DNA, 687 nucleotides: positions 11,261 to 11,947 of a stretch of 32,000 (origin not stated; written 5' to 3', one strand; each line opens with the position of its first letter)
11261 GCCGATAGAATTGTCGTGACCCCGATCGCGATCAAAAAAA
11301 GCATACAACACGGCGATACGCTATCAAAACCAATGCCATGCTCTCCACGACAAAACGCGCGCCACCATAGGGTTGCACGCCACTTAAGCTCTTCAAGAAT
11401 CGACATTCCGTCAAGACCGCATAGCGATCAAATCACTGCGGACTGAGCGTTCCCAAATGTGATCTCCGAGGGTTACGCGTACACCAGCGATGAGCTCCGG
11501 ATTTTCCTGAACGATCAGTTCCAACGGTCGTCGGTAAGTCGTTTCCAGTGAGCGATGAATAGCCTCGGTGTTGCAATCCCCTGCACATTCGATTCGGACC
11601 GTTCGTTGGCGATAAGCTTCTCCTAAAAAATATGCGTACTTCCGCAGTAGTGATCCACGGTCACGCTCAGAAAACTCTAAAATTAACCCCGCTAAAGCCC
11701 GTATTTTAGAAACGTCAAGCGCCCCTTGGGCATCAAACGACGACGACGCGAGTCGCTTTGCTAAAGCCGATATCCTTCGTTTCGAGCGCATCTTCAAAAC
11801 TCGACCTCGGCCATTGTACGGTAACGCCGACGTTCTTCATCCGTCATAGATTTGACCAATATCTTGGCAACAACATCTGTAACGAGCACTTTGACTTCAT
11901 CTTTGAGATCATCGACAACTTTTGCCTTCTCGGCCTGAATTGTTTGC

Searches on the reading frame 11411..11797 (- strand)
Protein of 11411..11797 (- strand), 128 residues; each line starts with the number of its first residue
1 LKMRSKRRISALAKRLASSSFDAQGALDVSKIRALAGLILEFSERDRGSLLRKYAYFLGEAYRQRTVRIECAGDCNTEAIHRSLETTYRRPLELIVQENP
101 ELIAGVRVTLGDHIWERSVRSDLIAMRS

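Call 8: search_protein_families(library=pfam, proteins=[window:11411-11797:-], max_evalue=0.001)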
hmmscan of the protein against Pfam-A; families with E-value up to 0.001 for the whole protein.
window:11411-11797:- (128 aa): 1 family
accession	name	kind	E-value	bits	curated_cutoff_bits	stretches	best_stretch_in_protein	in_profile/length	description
PF00213.23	OSCP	-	4.2e-06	27.4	22.3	1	77-127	118-169/172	ATP synthase delta (OSCP) subunit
